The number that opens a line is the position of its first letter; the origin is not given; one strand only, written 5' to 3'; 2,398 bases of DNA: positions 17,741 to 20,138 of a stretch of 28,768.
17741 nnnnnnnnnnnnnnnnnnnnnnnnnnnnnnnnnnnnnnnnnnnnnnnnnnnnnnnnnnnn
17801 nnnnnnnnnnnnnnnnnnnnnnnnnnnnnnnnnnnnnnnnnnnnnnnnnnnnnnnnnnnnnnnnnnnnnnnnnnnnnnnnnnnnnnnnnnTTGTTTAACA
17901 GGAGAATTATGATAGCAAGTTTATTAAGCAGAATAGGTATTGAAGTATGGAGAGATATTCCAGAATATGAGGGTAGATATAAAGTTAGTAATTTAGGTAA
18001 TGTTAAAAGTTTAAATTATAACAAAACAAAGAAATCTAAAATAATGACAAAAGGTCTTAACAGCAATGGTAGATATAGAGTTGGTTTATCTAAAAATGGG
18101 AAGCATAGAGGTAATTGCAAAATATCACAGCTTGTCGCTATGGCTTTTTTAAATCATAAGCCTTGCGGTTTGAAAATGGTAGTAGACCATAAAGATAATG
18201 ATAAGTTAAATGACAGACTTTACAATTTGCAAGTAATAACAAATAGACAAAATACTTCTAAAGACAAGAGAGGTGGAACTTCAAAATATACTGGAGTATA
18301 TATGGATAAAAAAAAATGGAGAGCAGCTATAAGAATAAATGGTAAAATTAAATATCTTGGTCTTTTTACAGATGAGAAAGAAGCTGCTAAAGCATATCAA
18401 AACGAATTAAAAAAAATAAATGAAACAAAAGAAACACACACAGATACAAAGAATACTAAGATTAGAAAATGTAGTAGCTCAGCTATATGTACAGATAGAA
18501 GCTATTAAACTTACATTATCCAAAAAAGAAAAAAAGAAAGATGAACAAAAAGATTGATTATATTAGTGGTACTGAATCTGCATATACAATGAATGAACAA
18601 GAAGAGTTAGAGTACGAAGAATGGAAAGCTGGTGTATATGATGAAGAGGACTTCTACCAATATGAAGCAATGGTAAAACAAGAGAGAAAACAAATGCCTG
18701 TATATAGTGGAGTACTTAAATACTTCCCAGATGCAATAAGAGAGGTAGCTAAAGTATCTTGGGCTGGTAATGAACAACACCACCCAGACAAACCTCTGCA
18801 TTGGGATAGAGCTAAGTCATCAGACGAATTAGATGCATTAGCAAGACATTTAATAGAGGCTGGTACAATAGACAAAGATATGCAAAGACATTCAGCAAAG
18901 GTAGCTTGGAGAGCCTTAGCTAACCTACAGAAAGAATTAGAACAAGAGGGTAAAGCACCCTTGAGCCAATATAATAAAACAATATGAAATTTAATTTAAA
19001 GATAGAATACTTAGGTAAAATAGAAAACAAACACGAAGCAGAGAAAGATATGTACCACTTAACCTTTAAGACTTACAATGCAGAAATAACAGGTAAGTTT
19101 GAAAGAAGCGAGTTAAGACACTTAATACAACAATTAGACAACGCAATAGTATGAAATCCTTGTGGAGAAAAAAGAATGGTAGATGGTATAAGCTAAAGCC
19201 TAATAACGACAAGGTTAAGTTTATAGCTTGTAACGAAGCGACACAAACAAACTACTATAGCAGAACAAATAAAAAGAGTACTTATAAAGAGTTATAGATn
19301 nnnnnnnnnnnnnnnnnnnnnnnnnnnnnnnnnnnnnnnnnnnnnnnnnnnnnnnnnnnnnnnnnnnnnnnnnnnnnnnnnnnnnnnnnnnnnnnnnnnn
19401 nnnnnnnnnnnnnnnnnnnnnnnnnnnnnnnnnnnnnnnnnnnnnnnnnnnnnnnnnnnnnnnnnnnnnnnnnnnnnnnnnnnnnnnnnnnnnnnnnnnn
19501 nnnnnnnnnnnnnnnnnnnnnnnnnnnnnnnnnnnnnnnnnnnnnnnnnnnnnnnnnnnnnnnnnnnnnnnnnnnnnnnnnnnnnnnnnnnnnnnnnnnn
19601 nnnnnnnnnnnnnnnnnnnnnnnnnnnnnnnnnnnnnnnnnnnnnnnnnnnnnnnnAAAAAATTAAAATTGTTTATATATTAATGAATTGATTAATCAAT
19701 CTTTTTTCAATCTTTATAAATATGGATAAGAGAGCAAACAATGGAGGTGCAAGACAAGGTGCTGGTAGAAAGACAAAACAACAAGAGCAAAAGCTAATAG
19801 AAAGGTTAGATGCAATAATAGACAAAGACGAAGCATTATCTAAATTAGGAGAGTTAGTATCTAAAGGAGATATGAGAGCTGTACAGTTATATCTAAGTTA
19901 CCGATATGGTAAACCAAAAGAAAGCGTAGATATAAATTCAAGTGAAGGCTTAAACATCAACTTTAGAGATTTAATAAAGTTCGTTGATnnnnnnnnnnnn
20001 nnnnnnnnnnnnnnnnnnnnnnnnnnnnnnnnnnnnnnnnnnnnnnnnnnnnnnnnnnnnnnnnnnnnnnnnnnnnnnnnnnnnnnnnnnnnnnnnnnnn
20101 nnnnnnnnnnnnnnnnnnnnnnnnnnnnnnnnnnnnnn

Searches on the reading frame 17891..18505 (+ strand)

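Call 15: search_protein_families(library=phrogs, proteins=[window:17891-18505:+], max_evalue=0.001)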
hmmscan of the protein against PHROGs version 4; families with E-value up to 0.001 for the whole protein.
window:17891-18505:+ (205 aa): 10 families
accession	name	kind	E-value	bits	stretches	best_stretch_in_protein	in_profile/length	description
phrog_59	-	DNA, RNA and nucleotide metabolism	1.3e-28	101.5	1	17-169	137-256/423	HNH endonuclease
phrog_99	-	DNA, RNA and nucleotide metabolism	4.2e-28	100.1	1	16-189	110-272/383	HNH endonuclease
phrog_1492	-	DNA, RNA and nucleotide metabolism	3.8e-23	83.3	1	18-132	45-166/414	HNH endonuclease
phrog_959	-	DNA, RNA and nucleotide metabolism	6.8e-20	72.2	1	18-137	6-119/138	HNH endonuclease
phrog_4578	-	DNA, RNA and nucleotide metabolism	1.8e-15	58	1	87-188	21-126/130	HNH endonuclease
phrog_3593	-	DNA, RNA and nucleotide metabolism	5e-12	46.9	1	87-187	102-203/210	HNH endonuclease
phrog_953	-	DNA, RNA and nucleotide metabolism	2.1e-10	41.5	1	118-172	301-357/420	HNH endonuclease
phrog_374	-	DNA, RNA and nucleotide metabolism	3.5e-10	40.3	1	95-187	323-418/617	HNH endonuclease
phrog_14913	-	DNA, RNA and nucleotide metabolism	9.9e-06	26.7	1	56-127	20-90/149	HNH endonuclease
phrog_36769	-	unknown function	2.2e-05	25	1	59-175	220-346/367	-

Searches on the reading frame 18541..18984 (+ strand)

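Call 15: search_protein_families(library=phrogs, proteins=[window:18541-18984:+], max_evalue=0.001)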
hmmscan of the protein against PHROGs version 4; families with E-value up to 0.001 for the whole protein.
window:18541-18984:+ (148 aa): 1 family
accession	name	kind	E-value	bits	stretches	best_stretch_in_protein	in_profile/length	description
phrog_27780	-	unknown function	7.2e-34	118.6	1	47-144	11-108/255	-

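Call 64: search_protein_families(library=pfam, proteins=[window:18541-18984:+], max_evalue=0.01)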
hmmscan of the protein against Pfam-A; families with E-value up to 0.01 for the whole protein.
window:18541-18984:+ (148 aa): 1 family
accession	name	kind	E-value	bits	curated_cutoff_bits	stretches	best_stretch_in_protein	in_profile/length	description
PF18909.5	dGTP_diPhyd_N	-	2.2e-09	37.6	27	1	58-137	17-95/99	dATP/dGTP diphosphohydrolase, N-terminal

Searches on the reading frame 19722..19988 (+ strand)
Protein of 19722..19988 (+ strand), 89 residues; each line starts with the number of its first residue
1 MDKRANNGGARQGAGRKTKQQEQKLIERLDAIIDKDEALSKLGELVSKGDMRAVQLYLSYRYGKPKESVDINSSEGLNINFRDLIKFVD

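Call 15: search_protein_families(library=phrogs, proteins=[window:19722-19988:+], max_evalue=0.001)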
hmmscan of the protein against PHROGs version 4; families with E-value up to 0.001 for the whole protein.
window:19722-19988:+ (89 aa): 1 family
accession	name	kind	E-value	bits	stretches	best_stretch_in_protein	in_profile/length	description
phrog_38011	-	unknown function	1.6e-08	35.9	1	6-80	9-85/96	-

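Call 64: search_protein_families(library=pfam, proteins=[window:19722-19988:+], max_evalue=0.01)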
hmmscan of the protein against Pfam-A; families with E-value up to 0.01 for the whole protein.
window:19722-19988:+ (89 aa): 0 families
